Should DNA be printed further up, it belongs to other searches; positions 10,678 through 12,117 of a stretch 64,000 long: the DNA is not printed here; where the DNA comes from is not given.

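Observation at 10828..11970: HisRS homolog lacking catalytic motif 2 but retaining the anticodon-binding domain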

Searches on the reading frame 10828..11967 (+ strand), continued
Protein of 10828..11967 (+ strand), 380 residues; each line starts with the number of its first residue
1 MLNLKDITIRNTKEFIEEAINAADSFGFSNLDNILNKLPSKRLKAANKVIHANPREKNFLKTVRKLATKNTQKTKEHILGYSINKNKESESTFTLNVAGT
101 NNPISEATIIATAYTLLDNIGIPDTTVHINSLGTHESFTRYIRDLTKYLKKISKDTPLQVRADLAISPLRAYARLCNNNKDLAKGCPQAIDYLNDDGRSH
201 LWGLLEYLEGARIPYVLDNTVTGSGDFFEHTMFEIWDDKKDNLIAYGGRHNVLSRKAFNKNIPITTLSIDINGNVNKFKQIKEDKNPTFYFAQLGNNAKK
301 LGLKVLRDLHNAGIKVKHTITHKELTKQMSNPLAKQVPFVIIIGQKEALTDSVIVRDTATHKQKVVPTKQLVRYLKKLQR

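Call 40: find_homologous_proteins(query=A4, max_evalue=1e-20)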
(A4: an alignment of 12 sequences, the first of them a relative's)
Query A4 (12 sequences) (473 aa, profile of the alignment): 8000 proteins with E <= 1e-20 among 8000 candidates; the best 120 are listed.
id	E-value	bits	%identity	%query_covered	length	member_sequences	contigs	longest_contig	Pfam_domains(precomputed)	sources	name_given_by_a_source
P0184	1.6e-211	721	46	96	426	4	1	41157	PF13393.12,PF03129.26,PF00587.31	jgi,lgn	-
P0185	7.2e-210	715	46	96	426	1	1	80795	PF13393.12,PF03129.26,PF00587.31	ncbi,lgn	-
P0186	5.0e-205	699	46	96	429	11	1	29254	PF13393.12,PF03129.26,PF00587.31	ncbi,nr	ncbi:MAG TPA: histidine--tRNA ligase [Candidatus Pacearchaeota archaeon]|nr:histidine--tRNA ligase [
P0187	1.3e-203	695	45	96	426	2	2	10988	PF13393.12,PF03129.26,PF00587.31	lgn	-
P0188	1.4e-202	691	44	99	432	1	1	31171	PF13393.12,PF03129.26,PF00587.31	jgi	jgi:histidyl-tRNA synthetase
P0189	2.4e-202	690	46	97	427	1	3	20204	PF13393.12,PF03129.26,PF00587.31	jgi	jgi:histidyl-tRNA synthetase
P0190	1.2e-201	688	40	99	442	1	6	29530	PF13393.12,PF03129.26,PF01409.26,PF00587.31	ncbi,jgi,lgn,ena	-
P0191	1.2e-201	688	47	96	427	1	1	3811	PF13393.12,PF03129.26,PF00587.31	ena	-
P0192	1.8e-201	688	48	96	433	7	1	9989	PF13393.12,PF03129.26,PF00587.31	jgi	jgi:histidyl-tRNA synthetase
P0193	2.2e-201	687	46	96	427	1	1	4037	PF13393.12,PF03129.26,PF00587.31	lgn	-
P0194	2.4e-201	687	43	96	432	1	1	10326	PF13393.12,PF03129.26,PF00587.31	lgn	-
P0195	2.6e-201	687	48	97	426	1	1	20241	PF13393.12,PF03129.26,PF00587.31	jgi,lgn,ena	-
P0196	4.8e-201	686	45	98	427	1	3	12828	PF13393.12,PF03129.26,PF00587.31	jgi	jgi:histidyl-tRNA synthetase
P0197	4.8e-201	686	49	96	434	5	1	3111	PF13393.12,PF03129.26,PF00587.31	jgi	jgi:histidyl-tRNA synthetase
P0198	5.1e-201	686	48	96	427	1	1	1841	PF13393.12,PF03129.26,PF00587.31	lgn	-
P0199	5.2e-201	686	45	96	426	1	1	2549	PF13393.12,PF03129.26,PF00587.31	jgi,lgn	-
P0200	5.3e-201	686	46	97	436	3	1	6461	PF13393.12,PF03129.26,PF00587.31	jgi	jgi:histidyl-tRNA synthetase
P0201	5.6e-201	686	46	98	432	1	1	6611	PF13393.12,PF03129.26,PF00587.31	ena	-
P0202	6.2e-201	686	45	96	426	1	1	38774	PF13393.12,PF03129.26,PF00587.31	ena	-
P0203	6.7e-201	686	48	96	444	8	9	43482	PF13393.12,PF03129.26,PF00587.31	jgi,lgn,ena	-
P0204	9.1e-201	685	45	97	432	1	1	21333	PF13393.12,PF03129.26,PF00587.31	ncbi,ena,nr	ncbi:MAG: histidyl-tRNA synthetase [Parcubacteria group bacterium Licking1014_17]|nr:MAG: histidyl-t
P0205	1.2e-200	685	45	97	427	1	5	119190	PF13393.12,PF03129.26,PF00587.31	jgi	jgi:histidyl-tRNA synthetase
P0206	1.6e-200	684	46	98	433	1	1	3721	PF13393.12,PF03129.26,PF00587.31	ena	-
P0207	1.8e-200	684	45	98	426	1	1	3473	PF13393.12,PF03129.26,PF00587.31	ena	-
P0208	1.9e-200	684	47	96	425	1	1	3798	PF13393.12,PF03129.26,PF00587.31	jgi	jgi:histidyl-tRNA synthetase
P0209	2.1e-200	684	47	96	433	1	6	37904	PF13393.12,PF03129.26,PF00587.31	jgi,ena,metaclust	metaclust:\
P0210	3.2e-200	683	46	96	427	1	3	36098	PF13393.12,PF03129.26,PF00587.31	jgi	jgi:histidyl-tRNA synthetase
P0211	3.7e-200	683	47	98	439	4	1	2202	PF13393.12,PF03129.26,PF00587.31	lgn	-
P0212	5.3e-200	683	44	98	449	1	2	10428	PF13393.12,PF03129.26,PF00587.31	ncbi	-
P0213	6.0e-200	683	45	98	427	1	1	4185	PF13393.12,PF03129.26,PF00587.31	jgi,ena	-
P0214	7.3e-200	682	46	96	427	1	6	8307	PF13393.12,PF03129.26,PF00587.31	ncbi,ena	ncbi:MAG: histidine--tRNA ligase [Patescibacteria group bacterium]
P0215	8.5e-200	682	45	96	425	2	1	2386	PF13393.12,PF03129.26,PF00587.31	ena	-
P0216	1.1e-199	682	45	97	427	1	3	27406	PF13393.12,PF03129.26,PF00587.31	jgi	jgi:histidyl-tRNA synthetase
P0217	1.1e-199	682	46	96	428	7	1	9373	PF13393.12,PF03129.26,PF00587.31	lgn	-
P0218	1.1e-199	682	46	96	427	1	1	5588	PF13393.12,PF03129.26,PF00587.31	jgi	-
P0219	1.1e-199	682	47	96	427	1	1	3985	PF13393.12,PF03129.26,PF00587.31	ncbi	-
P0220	1.2e-199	682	45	96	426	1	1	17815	PF13393.12,PF03129.26,PF00587.31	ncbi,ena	-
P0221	1.3e-199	681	47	96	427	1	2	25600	PF13393.12,PF03129.26,PF00587.31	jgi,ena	-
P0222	1.4e-199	681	47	96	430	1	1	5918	PF13393.12,PF03129.26,PF00587.31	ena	-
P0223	1.7e-199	681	47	96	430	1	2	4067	PF13393.12,PF03129.26,PF00587.31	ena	-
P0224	1.9e-199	681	46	95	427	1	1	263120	PF13393.12,PF03129.26,PF00587.31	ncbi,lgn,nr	ncbi:MAG: histidine--tRNA ligase [Candidatus Staskawiczbacteria bacterium]|nr:histidine--tRNA ligase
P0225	2.2e-199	681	42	97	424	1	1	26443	PF13393.12,PF03129.26,PF00587.31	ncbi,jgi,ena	-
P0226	2.2e-199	681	45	98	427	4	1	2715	PF13393.12,PF03129.26,PF00587.31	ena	-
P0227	2.5e-199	680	46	98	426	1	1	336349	PF13393.12,PF03129.26,PF00587.31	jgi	jgi:histidyl-tRNA synthetase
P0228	3.0e-199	680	46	95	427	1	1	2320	PF13393.12,PF03129.26,PF00587.31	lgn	-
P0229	3.1e-199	680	45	98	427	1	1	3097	PF13393.12,PF03129.26,PF00587.31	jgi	jgi:histidyl-tRNA synthetase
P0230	3.3e-199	680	47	96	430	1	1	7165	PF13393.12,PF03129.26,PF00587.31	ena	-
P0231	4.0e-199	680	45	96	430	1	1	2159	PF13393.12,PF03129.26,PF00587.31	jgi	jgi:histidyl-tRNA synthetase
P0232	4.5e-199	680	44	96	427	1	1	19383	PF13393.12,PF03129.26,PF00587.31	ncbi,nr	ncbi:MAG: histidine--tRNA ligase [Candidatus Pacebacteria bacterium]|nr:histidine--tRNA ligase [Cand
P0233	4.9e-199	679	46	97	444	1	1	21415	PF13393.12,PF03129.26,PF00587.31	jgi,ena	-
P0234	5.0e-199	679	45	96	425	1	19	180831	PF13393.12,PF03129.26,PF00587.31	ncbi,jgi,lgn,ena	-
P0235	6.4e-199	679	45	96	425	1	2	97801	PF13393.12,PF03129.26,PF00587.31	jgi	jgi:histidyl-tRNA synthetase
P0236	9.6e-199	679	46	93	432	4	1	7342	PF13393.12,PF03129.26,PF00587.31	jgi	-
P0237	1.1e-198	678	44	95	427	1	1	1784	PF13393.12,PF03129.26,PF00587.31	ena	-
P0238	1.3e-198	678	43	97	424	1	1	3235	PF13393.12,PF03129.26,PF00587.31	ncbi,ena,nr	ncbi:histidine--tRNA ligase [Patescibacteria group bacterium]|nr:histidine--tRNA ligase [Patescibact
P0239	1.5e-198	678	47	93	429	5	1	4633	PF13393.12,PF03129.26,PF00587.31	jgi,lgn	-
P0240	1.8e-198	678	45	95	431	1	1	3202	PF13393.12,PF03129.26,PF00587.31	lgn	-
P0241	2.0e-198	677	43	96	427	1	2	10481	PF13393.12,PF03129.26,PF00587.31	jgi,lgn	jgi:histidyl-tRNA synthetase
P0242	2.2e-198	677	46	96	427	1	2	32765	PF13393.12,PF03129.26,PF00587.31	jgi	-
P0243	2.6e-198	677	45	98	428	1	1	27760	PF13393.12,PF03129.26,PF00587.31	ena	-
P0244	2.9e-198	677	46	95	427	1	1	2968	PF13393.12,PF03129.26,PF00587.31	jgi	-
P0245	3.1e-198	677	45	96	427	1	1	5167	PF13393.12,PF03129.26,PF00587.31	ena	-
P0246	4.8e-198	676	46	96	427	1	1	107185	PF13393.12,PF03129.26,PF00587.31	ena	-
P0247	5.9e-198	676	45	95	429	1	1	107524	PF13393.12,PF03129.26,PF00587.31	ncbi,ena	-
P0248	6.1e-198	676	46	96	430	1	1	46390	PF13393.12,PF03129.26,PF00587.31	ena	-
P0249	6.9e-198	676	45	98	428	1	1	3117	PF13393.12,PF03129.26,PF00587.31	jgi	-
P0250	7.1e-198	676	48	95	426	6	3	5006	PF13393.12,PF03129.26,PF00587.31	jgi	jgi:histidyl-tRNA synthetase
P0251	7.4e-198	676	46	96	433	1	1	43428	PF13393.12,PF03129.26,PF00587.31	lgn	-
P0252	8.5e-198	675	45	95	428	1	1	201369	PF13393.12,PF03129.26,PF00587.31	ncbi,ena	-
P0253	8.7e-198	675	47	97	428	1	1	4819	PF13393.12,PF03129.26,PF00587.31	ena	-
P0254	8.8e-198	675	43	96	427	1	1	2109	PF13393.12,PF03129.26,PF00587.31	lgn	-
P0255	1.1e-197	675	44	97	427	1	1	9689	PF13393.12,PF03129.26,PF00587.31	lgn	-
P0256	1.2e-197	675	45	96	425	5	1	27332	PF13393.12,PF03129.26,PF00587.31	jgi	jgi:histidyl-tRNA synthetase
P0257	1.2e-197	675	44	98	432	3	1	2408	PF13393.12,PF03129.26,PF00587.31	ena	-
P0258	1.3e-197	675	45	96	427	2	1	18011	PF13393.12,PF03129.26,PF00587.31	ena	-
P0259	2.0e-197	674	42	96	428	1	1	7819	PF13393.12,PF03129.26,PF00587.31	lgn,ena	-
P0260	2.4e-197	674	47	97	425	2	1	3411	PF13393.12,PF03129.26,PF00587.31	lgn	-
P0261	2.5e-197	674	45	96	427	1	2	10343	PF13393.12,PF03129.26,PF00587.31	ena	-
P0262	2.7e-197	674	45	97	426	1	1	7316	PF13393.12,PF03129.26,PF00587.31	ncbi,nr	ncbi:MAG: histidine--tRNA ligase [Candidatus Nealsonbacteria bacterium]|nr:histidine--tRNA ligase [C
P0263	3.0e-197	674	43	97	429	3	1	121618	PF13393.12,PF03129.26,PF00587.31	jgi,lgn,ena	-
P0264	3.0e-197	674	46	96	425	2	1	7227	PF13393.12,PF03129.26,PF00587.31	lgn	-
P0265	3.1e-197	674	45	96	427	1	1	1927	PF13393.12,PF03129.26,PF00587.31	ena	-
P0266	3.2e-197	674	46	95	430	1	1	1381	PF13393.12,PF03129.26,PF00587.31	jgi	jgi:histidyl-tRNA synthetase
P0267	4.0e-197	673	45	96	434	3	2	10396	PF13393.12,PF03129.26,PF00587.31,PF00152.26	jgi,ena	-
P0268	5.0e-197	673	46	96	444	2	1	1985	PF13393.12,PF03129.26,PF00587.31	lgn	-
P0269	5.1e-197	673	46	94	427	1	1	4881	PF13393.12,PF03129.26,PF00587.31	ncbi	-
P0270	5.3e-197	673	46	94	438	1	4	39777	PF13393.12,PF03129.26,PF00587.31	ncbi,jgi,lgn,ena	-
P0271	5.4e-197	673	45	96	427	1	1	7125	PF13393.12,PF03129.26,PF00587.31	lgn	-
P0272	6.3e-197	673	46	95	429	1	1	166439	PF13393.12,PF03129.26,PF00587.31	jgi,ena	-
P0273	6.8e-197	672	47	96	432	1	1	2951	PF13393.12,PF03129.26,PF00587.31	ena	-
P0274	9.5e-197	672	45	96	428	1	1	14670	PF13393.12,PF03129.26,PF00587.31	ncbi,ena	-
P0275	1.3e-196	672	45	98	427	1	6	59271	PF13393.12,PF03129.26,PF00587.31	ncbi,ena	-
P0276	1.4e-196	671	45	96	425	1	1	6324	PF13393.12,PF03129.26,PF00587.31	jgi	jgi:histidyl-tRNA synthetase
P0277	1.4e-196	671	46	95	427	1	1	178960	PF13393.12,PF03129.26,PF00587.31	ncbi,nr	ncbi:MAG: histidine--tRNA ligase [Candidatus Staskawiczbacteria bacterium]|nr:histidine--tRNA ligase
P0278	1.4e-196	671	46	96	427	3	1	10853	PF13393.12,PF03129.26,PF00587.31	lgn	-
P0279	1.5e-196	671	45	96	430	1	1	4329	PF13393.12,PF03129.26,PF00587.31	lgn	-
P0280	1.8e-196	671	48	96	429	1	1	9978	PF13393.12,PF03129.26,PF00587.31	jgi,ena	-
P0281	1.9e-196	671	48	96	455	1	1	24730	PF13393.12,PF03129.26,PF00587.31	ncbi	ncbi:MAG: histidine--tRNA ligase [Patescibacteria group bacterium]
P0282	2.0e-196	671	45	95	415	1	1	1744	PF13393.12,PF03129.26,PF00587.31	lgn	-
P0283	2.4e-196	671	45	96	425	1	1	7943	PF13393.12,PF03129.26,PF00587.31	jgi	jgi:histidyl-tRNA synthetase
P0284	2.4e-196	671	45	96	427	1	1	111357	PF13393.12,PF03129.26,PF00587.31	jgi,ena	-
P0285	2.6e-196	671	46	97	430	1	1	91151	PF13393.12,PF03129.26,PF00587.31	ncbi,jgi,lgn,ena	ncbi:MAG: histidine--tRNA ligase [Minisyncoccia bacterium]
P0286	4.1e-196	670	41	98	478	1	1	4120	PF13393.12,PF03129.26,PF01409.26,PF00587.31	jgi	-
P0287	5.5e-196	669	48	96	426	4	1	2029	PF13393.12,PF03129.26,PF00587.31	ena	-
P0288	6.4e-196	669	46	96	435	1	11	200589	PF13393.12,PF03129.26,PF00587.31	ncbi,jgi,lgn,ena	-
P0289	6.7e-196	669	47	95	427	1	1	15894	PF13393.12,PF03129.26,PF00587.31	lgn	-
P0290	1.0e-195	669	43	95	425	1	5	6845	PF13393.12,PF03129.26,PF00587.31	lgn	-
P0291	1.8e-195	668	43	97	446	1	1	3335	PF13393.12,PF03129.26,PF00587.31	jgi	-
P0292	1.9e-195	668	47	95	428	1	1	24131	PF13393.12,PF03129.26,PF00587.31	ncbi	-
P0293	2.2e-195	667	44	96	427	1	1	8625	PF13393.12,PF03129.26,PF00587.31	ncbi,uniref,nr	ncbi:MAG: histidine--tRNA ligase [Candidatus Nealsonbacteria bacterium RIFCSPLOWO2_01_FULL_41_9]|uni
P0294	2.4e-195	667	46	94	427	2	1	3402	PF13393.12,PF03129.26,PF00587.31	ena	-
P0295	2.6e-195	667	45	94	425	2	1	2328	PF13393.12,PF03129.26,PF00587.31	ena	-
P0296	3.5e-195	667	43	97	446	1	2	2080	PF13393.12,PF03129.26,PF00587.31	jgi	-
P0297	3.9e-195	667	45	96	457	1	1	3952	PF13393.12,PF03129.26,PF00587.31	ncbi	-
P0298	4.0e-195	667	45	98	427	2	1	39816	PF13393.12,PF03129.26,PF00587.31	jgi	-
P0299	4.0e-195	667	45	96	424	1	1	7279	PF13393.12,PF03129.26,PF00587.31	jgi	jgi:histidyl-tRNA synthetase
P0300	4.7e-195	666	43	97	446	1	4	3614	PF13393.12,PF03129.26,PF00587.31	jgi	-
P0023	5.4e-195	666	38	98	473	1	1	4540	PF13393.12,PF03129.26,PF00587.31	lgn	-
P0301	5.5e-195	666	45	95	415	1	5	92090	PF13393.12,PF03129.26,PF00587.31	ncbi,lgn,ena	-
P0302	6.0e-195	666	46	94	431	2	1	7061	PF13393.12,PF03129.26,PF00587.31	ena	-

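Call 50: search_solved_structures(query=window:10828-11967:+, max_evalue=1e-10, show_alignments=4)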
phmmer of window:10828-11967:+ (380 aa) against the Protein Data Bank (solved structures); distinct sequences matched with E-value up to 1e-10: 8.
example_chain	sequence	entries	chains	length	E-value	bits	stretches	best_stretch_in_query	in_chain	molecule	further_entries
1qe0_A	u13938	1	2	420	2.6e-20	76.1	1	92-377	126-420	Histidine--tRNA ligase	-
4e51_A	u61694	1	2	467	2.1e-14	56.7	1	98-355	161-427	Histidine--tRNA ligase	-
4rdx_A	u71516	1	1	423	2.7e-13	53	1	97-375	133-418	Histidine--tRNA ligase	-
1adj_A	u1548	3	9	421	1.2e-12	50.8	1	97-375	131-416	HISTIDYL-TRNA SYNTHETASE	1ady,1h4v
5e3i_A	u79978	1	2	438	1.8e-12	50.3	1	93-375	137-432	Histidine--tRNA ligase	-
1htt_A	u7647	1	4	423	5.7e-11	45.3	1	97-377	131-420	HISTIDYL-TRNA SYNTHETASE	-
1kmm_A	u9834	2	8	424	5.7e-11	45.3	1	97-377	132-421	HISTIDYL-TRNA SYNTHETASE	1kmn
2el9_A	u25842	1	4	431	6e-11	45.3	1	97-377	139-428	Histidyl-tRNA synthetase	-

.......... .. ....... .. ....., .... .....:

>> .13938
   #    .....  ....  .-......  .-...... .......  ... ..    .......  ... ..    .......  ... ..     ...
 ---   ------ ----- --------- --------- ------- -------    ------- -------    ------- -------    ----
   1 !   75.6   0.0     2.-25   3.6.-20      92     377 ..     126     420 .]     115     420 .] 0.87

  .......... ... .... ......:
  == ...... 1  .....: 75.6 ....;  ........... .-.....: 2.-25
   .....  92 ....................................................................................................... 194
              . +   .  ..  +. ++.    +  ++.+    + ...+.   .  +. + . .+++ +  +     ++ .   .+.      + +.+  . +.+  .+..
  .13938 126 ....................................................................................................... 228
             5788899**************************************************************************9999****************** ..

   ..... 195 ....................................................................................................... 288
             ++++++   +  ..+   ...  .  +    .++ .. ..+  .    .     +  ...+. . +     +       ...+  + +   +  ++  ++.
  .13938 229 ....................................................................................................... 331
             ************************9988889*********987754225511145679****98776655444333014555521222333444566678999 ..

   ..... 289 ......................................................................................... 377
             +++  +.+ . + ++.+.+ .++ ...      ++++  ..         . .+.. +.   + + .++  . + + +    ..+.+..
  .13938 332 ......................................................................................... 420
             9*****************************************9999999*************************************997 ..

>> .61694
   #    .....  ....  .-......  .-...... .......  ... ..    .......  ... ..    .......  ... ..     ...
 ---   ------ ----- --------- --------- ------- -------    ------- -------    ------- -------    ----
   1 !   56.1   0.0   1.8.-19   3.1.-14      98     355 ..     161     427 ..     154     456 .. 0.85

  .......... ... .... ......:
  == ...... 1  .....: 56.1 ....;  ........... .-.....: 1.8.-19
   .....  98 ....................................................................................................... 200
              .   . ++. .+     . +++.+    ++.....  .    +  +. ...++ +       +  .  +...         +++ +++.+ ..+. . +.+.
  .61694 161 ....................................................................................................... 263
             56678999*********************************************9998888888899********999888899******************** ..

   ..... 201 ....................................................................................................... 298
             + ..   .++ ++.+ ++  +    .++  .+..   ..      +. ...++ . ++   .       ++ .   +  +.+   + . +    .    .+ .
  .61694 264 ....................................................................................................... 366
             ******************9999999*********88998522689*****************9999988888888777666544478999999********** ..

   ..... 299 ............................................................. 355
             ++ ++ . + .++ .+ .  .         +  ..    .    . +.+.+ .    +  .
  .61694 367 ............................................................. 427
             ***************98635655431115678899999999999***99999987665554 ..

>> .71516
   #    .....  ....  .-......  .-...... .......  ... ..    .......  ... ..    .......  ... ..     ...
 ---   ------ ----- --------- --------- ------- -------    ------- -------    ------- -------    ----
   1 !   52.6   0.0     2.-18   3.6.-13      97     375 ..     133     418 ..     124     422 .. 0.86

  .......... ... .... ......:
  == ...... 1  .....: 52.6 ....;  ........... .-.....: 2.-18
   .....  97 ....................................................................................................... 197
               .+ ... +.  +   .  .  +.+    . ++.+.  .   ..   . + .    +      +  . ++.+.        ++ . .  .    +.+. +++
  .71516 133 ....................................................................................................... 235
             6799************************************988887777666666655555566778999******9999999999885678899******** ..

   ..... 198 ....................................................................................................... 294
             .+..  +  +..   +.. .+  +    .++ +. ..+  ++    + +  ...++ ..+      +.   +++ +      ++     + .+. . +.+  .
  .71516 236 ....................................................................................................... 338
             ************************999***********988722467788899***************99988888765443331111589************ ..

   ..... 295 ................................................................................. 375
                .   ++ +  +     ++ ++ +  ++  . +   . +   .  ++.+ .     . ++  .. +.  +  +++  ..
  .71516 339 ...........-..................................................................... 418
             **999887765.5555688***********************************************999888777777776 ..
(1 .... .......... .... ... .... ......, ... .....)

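Call 54: find_encoding_contigs(protein=P0031, flank=5000, max_places=2)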
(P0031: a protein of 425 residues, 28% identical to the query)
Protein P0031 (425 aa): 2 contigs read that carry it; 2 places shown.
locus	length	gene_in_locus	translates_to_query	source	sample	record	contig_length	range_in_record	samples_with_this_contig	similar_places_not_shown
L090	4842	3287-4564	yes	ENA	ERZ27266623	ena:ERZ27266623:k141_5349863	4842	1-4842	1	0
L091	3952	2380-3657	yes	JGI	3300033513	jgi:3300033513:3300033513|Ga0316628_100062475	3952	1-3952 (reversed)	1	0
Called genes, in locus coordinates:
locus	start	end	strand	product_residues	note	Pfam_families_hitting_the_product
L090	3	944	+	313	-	?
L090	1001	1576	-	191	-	PF01195:Pept_tRNA_hydro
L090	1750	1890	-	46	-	-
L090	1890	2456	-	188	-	-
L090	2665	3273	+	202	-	PF00717:Peptidase_S24 (weak), PF10502:Peptidase_S26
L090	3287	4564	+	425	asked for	PF13393:tRNA-synt_His, PF03129:HGTP_anticodon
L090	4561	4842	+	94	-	?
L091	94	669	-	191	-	PF01195:Pept_tRNA_hydro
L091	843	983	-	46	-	-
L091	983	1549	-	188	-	-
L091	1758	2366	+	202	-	PF00717:Peptidase_S24 (weak), PF10502:Peptidase_S26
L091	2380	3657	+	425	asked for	PF13393:tRNA-synt_His, PF03129:HGTP_anticodon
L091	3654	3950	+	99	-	?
